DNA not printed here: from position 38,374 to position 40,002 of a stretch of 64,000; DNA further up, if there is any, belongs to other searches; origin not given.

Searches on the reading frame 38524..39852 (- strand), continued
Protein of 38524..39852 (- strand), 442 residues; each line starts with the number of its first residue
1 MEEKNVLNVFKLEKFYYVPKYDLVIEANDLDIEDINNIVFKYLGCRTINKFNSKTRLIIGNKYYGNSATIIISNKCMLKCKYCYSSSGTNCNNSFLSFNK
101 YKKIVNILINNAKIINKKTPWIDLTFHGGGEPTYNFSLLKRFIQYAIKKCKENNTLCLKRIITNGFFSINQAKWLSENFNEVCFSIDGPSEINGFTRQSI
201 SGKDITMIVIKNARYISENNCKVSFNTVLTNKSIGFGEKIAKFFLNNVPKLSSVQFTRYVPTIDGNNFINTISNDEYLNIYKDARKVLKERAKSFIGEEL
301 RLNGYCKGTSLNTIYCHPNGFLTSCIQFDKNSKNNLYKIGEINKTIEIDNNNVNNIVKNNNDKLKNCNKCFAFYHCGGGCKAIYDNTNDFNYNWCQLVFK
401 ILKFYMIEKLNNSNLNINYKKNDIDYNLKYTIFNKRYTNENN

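Call 48: find_encoding_contigs(protein=P0034, flank=10000, max_places=3)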
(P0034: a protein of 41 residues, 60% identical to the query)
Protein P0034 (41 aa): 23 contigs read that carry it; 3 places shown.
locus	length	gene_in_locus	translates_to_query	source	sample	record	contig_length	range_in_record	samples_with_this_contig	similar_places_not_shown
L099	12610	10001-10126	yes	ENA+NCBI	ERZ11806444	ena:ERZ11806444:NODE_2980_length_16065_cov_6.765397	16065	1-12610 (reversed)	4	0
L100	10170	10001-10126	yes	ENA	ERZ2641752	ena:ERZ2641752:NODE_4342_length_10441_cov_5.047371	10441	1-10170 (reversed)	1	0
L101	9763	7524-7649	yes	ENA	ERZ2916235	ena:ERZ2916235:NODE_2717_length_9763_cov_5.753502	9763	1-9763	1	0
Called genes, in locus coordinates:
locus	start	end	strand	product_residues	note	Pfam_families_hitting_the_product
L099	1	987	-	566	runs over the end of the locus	PF02463:SMC_N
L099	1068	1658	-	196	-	PF12725:DUF3810 (weak)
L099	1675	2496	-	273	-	PF04098:Rad52_Rad22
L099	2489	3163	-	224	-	-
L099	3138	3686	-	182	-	-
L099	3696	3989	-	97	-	-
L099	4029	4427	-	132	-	PF12957:DUF3846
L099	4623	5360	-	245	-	PF00899:ThiF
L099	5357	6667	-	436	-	-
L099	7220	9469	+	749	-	PF00733:Asn_synthase, PF27840:ScmC (weak)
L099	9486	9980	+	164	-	PF13471:Transglut_core3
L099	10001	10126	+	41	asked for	-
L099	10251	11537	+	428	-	PF04055:Radical_SAM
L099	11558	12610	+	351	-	?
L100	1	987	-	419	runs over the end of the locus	?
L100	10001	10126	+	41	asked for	-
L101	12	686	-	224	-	-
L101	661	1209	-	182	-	-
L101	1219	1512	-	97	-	-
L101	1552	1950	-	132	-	PF12957:DUF3846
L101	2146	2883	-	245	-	PF00899:ThiF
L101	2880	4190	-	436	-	-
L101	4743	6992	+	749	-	PF00733:Asn_synthase, PF27840:ScmC (weak)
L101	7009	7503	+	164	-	PF13471:Transglut_core3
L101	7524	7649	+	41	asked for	-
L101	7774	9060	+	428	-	PF04055:Radical_SAM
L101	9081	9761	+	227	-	?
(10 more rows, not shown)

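Call 61: search_protein_families(library=ncbifam, alignment_id=A5, max_evalue=0.00001)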
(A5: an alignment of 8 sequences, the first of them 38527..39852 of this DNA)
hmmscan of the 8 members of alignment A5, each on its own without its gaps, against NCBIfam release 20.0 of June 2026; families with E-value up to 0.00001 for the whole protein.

A. member 1, window:38527-39852:- (442 aa): 17 families
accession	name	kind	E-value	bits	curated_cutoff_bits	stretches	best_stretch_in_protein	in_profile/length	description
NF047865.1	rSAM_PapB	equivalog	7.5e-23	81.3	340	1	67-388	4-324/330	PapB family radical SAM/SPASM ranthipeptide maturase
TIGR03974.1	rSAM_six_Cys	equivalog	4.3e-22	78.6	425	1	70-242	101-272/451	thioether cross-link-forming SCIFF peptide maturase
TIGR04064.1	rSAM_nif11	equivalog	6.1e-21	74.7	518.7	1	69-205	81-213/459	nif11-like peptide radical SAM maturase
NF038107.1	rSAM_NF038107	equivalog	2.5e-18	66.1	600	1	67-402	86-423/444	Cys-every-fifth radical SAM/SPASM peptide maturase CefB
TIGR03906.1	quino_hemo_SAM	equivalog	5.6e-18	64.8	453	1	69-216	97-241/467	quinohemoprotein amine dehydrogenase maturation protein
TIGR03978.1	rSAM_paired_1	equivalog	2.4e-14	53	370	1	66-236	82-249/466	His-Xaa-Ser system radical SAM maturase HxsB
TIGR04261.1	rSAM_GlyRichRpt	subfamily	6.6e-13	48.4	310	1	75-293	6-218/363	cyclophane-forming radical SAM/SPASM peptide maturase GrrM/OscB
TIGR03942.1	sulfatase_rSAM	equivalog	2.5e-12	46.5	349.45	1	72-391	7-336/363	anaerobic sulfatase maturase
NF038170.1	lachnocin_rSAM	equivalog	3.5e-12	45.9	550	1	66-422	76-436/440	lachnocin radical SAM maturase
NF010321.0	PRK13758.1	equivalog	7.7e-11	41.7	441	1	73-414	12-366/370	anaerobic sulfatase-maturase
NF041707.1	rSAM_YhhB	equivalog_domain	5e-10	38.8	445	1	70-218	6-154/369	cyclophane-forming radical SAM/SPASM peptide maturase YhhB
NF045574.1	sacti_mat_StsB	exception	2.9e-09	36.3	625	1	70-410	100-425/466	StsB family radical SAM/SPASM domain sactipeptide maturase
TIGR04280.1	geopep_mat_rSAM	hypoth_equivalog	2.5e-08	33.3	400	1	67-382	85-394/428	geopeptide radical SAM maturase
NF041718.1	rSAM_phane_AMC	equivalog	1.1e-07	31.2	425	1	75-246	15-177/362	cyclophane-forming radical SAM peptide maturase AmcB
TIGR04085.1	rSAM_more_4Fe4S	domain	3.9e-07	30.4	27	1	306-388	1-83/93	SPASM domain-containing protein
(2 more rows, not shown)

B. families by the number of members that match (of 8 scanned): 52 families (the first 25 are shown)
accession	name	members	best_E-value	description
NF047865.1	rSAM_PapB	8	1.8e-33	PapB family radical SAM/SPASM ranthipeptide maturase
TIGR03974.1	rSAM_six_Cys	8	1.6e-27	thioether cross-link-forming SCIFF peptide maturase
TIGR04064.1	rSAM_nif11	8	4.8e-26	nif11-like peptide radical SAM maturase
TIGR03906.1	quino_hemo_SAM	8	2.6e-21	quinohemoprotein amine dehydrogenase maturation protein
TIGR04280.1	geopep_mat_rSAM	8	1.7e-17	geopeptide radical SAM maturase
TIGR03978.1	rSAM_paired_1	8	3.1e-17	His-Xaa-Ser system radical SAM maturase HxsB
NF041707.1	rSAM_YhhB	8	3.6e-16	cyclophane-forming radical SAM/SPASM peptide maturase YhhB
TIGR02666.1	moaA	8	3.1e-09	GTP 3',8-cyclase MoaA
NF040492.1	not_ScfB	7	2.3e-23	ScfB-related radical SAM/SPASM orphan maturase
NF038283.1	viperin_w_prok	7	4.9e-12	viperin family antiviral radical SAM protein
TIGR03962.1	mycofact_rSAM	7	1.5e-11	mycofactocin radical SAM maturase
TIGR04051.1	rSAM_NirJ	7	4.5e-10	heme d1 biosynthesis radical SAM protein NirJ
TIGR03942.1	sulfatase_rSAM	6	2e-20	anaerobic sulfatase maturase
NF045574.1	sacti_mat_StsB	6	2.4e-16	StsB family radical SAM/SPASM domain sactipeptide maturase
TIGR04261.1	rSAM_GlyRichRpt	6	1.1e-15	cyclophane-forming radical SAM/SPASM peptide maturase GrrM/OscB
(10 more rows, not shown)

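Call 69: predict_structure(alignment_id=A4)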
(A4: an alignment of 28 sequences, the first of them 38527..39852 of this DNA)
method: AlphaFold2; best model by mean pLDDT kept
length: 442 residues; sequences in the alignment: 28
mean_pLDDT: 83.1   pTM: 0.85
mean pLDDT of the five models: 83.1, 82.8, 82.7, 81.6, 81.4
residues with pLDDT >= 90: 211; 70-90: 151; 50-70: 44; < 50: 36
segments of 3 or more residues with pLDDT < 50: 1-5, 45-55, 297-305, 331-333, 437-442
pLDDT, mean of each block of 10 residues (from residue 1): 54 85 87 86 51 52 85 89 72 82 94 86 87 95 98 96 96 98 97 93 94 97 96 97 97 93 86 95 95 68 47 82 78 67 83 75 64 70 79 86 89 91 92 59 29
secondary structure, 60 per line:
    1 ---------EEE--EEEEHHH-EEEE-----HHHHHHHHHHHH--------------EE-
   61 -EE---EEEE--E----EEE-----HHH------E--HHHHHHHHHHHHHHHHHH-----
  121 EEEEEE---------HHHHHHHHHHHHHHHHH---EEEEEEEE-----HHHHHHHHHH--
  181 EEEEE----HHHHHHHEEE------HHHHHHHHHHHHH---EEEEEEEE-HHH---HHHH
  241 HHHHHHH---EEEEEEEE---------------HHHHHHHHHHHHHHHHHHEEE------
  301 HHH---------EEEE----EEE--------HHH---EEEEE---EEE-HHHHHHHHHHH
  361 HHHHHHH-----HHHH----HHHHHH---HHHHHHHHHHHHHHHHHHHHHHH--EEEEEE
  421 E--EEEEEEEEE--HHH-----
elements in order: E10-12 E15-18 E23-26 H32-43 E67-70 E78-80 H98-115 E121-126 H136-152 E156-163 H169-178 E181-185 H190-196 E197-199 H206-218 E222-229 H237-247 E251-258 H274-291 E292-294 E313-316 E321-323 E338-342 E346-348 H350-367 H373-376 H381-386 H390-412 E415-421 E424-432

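Call 72: fold_search(model_id=the predicted structure, library=pdb)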
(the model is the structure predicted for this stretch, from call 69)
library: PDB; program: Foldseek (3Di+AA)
matches with E <= 10: 1729; with E <= 0.001: 119
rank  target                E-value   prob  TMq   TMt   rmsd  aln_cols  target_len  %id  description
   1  5why_B                1.2e-16  1.00  0.59  0.62   9.6       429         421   21  Structural Insights into Thioether Bond Formation in the Biosynthesis of Sactipeptides (released 2017-07-26)
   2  5why_A                2.6e-16  1.00  0.60  0.63   9.8       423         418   20  Structural Insights into Thioether Bond Formation in the Biosynthesis of Sactipeptides (released 2017-07-26)
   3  5wgg_A                4.6e-15  1.00  0.64  0.64   5.4       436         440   18  Structural Insights into Thioether Bond Formation in the Biosynthesis of Sactipeptides (released 2017-07-26)
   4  4k37_B                5.2e-15  1.00  0.59  0.70   5.2       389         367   20  Native anSMEcpe with bound AdoMet (released 2013-05-08)
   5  4k38_A                2.6e-14  1.00  0.60  0.71   5.0       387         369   20  Native anSMEcpe with bound AdoMet and Kp18Cys peptide (released 2013-05-08)
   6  4k39_A                3.9e-14  1.00  0.59  0.70   5.0       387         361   20  Native anSMEcpe with bound AdoMet and Cp18Cys peptide (released 2013-05-08)
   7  4k36_A                8.5e-14  1.00  0.57  0.65   5.3       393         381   20  His6 tagged anSMEcpe with bound AdoMet (released 2013-05-08)
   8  4k38_B                1.4e-13  1.00  0.62  0.75   4.2       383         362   21  Native anSMEcpe with bound AdoMet and Kp18Cys peptide (released 2013-05-08)
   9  4k37_A                1.4e-13  1.00  0.61  0.72   4.5       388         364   21  Native anSMEcpe with bound AdoMet (released 2013-05-08)
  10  4k39_B                2.8e-13  1.00  0.59  0.71   5.0       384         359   21  Native anSMEcpe with bound AdoMet and Cp18Cys peptide (released 2013-05-08)
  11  4k36_B                3.4e-13  1.00  0.62  0.73   4.3       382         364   20  His6 tagged anSMEcpe with bound AdoMet (released 2013-05-08)
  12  9gmc_C                1.9e-11  1.00  0.53  0.62   5.5       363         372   15  Crystal structure of the complex formed between the radical SAM protein ChlB and the R3A mutant of ChlA (released 2025-06-25)
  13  9gm3_C                1.9e-11  1.00  0.54  0.63   5.2       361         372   16  Crystal structure of the complex formed between the radical SAM protein ChlB and the leader region of its precursor su (released 2025-06-25)
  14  9gm3_A                2.2e-11  1.00  0.60  0.69   5.2       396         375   15  Crystal structure of the complex formed between the radical SAM protein ChlB and the leader region of its precursor su (released 2025-06-25)
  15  9gmc_A                3.1e-11  1.00  0.59  0.68   5.3       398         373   15  Crystal structure of the complex formed between the radical SAM protein ChlB and the R3A mutant of ChlA (released 2025-06-25)
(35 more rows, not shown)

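Call 90: search_protein_families(library=padloc, proteins=[window:38527-39852:-], max_evalue=0.01)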
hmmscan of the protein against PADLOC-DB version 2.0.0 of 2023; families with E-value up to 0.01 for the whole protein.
window:38527-39852:- (442 aa): 0 families

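Call 97: search_protein_representatives(alignment_id=A2)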
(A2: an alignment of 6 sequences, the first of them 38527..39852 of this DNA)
Query: 6 sequences, 436 profile positions. Proteins with E-value up to 0.001 (for the whole library): 19221; up to 1e-10: 6855; up to 1e-30: 537. The best 150 are listed.
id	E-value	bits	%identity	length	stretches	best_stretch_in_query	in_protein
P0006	1.5e-187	640.2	-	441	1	1-435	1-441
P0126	1.2e-160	551.5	-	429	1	4-435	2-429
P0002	2.6e-157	540.5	-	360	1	79-435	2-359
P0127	2.0e-134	465.1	-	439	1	13-435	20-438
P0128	4.3e-83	296.0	-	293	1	11-273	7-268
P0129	3.1e-77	276.7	-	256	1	187-432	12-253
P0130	1.5e-68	248.0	-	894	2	49-387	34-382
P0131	1.5e-62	228.3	-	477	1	60-406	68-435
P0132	9.7e-61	222.3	-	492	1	39-421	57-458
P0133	3.1e-59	217.4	-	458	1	71-429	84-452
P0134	7.2e-55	203.0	-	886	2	70-387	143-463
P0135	1.1e-49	185.8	-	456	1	57-416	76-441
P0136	9.5e-49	182.8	-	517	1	64-423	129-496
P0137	3.7e-48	180.9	-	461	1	34-420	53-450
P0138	9.9e-48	179.4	-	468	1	58-416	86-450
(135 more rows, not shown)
